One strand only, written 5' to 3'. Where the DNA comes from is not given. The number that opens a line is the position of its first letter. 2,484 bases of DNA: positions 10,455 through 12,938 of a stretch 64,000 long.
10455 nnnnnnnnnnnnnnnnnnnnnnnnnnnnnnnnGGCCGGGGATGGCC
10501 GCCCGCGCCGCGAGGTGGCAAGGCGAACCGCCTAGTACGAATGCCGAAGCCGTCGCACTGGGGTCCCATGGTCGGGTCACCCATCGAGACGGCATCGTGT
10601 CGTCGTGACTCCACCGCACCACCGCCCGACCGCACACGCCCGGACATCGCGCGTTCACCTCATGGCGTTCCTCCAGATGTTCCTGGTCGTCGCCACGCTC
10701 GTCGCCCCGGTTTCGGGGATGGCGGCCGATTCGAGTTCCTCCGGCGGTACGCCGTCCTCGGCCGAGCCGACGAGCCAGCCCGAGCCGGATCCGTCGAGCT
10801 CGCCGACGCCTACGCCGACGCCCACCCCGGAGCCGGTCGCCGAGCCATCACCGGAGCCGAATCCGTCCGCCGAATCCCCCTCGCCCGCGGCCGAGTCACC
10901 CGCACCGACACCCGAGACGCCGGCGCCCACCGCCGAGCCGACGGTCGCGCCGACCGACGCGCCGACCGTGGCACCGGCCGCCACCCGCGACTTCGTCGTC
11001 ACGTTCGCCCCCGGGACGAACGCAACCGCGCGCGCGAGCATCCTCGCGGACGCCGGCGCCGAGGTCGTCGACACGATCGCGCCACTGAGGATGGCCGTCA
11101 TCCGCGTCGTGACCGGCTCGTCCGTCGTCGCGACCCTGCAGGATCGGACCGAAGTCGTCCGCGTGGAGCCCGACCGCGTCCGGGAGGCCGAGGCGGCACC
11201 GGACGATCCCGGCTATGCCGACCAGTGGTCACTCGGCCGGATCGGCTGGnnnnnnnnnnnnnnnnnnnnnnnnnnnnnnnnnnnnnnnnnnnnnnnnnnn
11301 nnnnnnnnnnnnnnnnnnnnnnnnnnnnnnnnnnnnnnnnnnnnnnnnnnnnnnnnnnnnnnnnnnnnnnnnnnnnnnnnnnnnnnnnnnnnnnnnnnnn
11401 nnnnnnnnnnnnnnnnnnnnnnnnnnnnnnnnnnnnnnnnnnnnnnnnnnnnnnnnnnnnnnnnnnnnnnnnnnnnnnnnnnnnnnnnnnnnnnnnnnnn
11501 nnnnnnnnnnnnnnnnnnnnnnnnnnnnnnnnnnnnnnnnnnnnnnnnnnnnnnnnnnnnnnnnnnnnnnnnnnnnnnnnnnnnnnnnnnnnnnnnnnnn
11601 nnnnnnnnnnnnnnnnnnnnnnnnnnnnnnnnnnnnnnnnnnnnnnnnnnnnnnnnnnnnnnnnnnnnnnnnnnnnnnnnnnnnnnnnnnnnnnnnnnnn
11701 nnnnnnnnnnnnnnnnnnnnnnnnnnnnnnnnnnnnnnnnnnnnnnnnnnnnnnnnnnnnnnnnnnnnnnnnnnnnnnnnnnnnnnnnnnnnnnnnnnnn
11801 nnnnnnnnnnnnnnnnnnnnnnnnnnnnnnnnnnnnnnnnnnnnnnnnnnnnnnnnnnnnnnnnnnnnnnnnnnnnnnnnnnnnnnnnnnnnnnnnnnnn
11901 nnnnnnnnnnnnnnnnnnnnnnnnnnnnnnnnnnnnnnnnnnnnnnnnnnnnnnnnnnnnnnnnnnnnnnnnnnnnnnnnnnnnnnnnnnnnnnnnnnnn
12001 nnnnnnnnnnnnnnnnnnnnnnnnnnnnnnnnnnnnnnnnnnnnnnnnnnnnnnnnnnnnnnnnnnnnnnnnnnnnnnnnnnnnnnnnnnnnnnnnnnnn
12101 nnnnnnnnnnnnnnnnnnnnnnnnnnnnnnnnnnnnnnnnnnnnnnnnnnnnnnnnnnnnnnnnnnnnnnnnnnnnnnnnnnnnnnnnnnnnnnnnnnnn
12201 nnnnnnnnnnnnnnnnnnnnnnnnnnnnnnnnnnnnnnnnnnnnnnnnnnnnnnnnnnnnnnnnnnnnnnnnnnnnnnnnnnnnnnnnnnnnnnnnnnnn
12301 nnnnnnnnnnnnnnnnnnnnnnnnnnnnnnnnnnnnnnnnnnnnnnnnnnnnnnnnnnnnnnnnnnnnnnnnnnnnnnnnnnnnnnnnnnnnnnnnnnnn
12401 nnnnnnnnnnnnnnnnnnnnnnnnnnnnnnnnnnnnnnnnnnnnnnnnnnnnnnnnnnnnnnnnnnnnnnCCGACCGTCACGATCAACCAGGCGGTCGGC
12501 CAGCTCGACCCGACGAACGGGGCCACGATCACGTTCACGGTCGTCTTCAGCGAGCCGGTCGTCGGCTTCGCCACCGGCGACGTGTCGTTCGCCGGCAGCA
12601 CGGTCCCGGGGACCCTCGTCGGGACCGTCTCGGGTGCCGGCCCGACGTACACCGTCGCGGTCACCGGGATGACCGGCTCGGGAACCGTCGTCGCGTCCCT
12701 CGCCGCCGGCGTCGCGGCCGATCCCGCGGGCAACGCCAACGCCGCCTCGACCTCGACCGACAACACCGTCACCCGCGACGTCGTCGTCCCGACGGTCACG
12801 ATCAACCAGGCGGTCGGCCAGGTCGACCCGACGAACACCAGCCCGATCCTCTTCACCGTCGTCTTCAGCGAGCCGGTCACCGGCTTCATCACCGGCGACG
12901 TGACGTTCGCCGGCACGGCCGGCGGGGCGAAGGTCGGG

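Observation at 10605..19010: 2801-aa surface-anchored subtilisin with Ig-like/MBG-like/cadherin-like repeat stalk - an unusual giant protease-adhesin architecture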

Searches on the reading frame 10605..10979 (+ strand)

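Call 30: search_protein_families(library=ncbifam, proteins=[window:10605-10979:+], max_evalue=1)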
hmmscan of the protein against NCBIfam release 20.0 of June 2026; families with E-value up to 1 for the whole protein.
window:10605-10979:+ (125 aa): 6 families
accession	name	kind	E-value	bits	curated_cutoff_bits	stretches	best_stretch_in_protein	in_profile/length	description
NF040486.1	SrfA_fam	subfamily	0.018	14.5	150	1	6-116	210-302/438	SrfA family protein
NF011521.0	PRK14960.1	equivalog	0.086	11.2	1228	1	34-86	393-445/702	DNA polymerase III subunit gamma/tau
TIGR03943.1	TIGR03943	equivalog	0.19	11.1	88.8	1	6-66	44-104/221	TIGR03943 family putative permease subunit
NF011526.0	PRK14965.1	equivalog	0.22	10.3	670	1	20-100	358-438/578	DNA polymerase III subunits gamma and tau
NF011515.0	PRK14954.1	equivalog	0.86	8.1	1117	1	26-115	367-455/620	DNA polymerase III subunits gamma and tau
NF008641.0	PRK11633.1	equivalog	0.9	9.9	150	0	34-117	66-148/228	cell division protein DedD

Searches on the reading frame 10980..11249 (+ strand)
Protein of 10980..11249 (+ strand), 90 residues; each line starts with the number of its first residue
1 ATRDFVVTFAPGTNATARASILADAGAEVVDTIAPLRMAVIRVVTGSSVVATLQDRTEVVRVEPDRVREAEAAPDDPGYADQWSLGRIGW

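Call 26: search_protein_families(library=pfam, proteins=[window:10980-11249:+], max_evalue=1)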
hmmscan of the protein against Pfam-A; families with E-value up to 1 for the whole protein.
window:10980-11249:+ (90 aa): 2 families
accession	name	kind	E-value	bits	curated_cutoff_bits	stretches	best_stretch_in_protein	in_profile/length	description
PF22148.1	Fervidolysin_NPro-like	-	8.4e-06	26.5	21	1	5-64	20-80/81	Fervidolysin N-terminal prodomain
PF05922.21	Inhibitor_I9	-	0.33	12.1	21.2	1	48-70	59-81/82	Peptidase inhibitor I9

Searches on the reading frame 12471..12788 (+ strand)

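Call 26: search_protein_families(library=pfam, proteins=[window:12471-12788:+], max_evalue=1)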
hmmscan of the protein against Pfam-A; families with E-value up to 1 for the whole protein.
window:12471-12788:+ (106 aa): 1 family
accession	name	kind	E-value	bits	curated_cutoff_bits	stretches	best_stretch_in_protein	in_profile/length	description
PF19078.6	Big_12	-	5.7e-10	39.8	27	1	1-97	5-98/102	Bacterial Ig-like domain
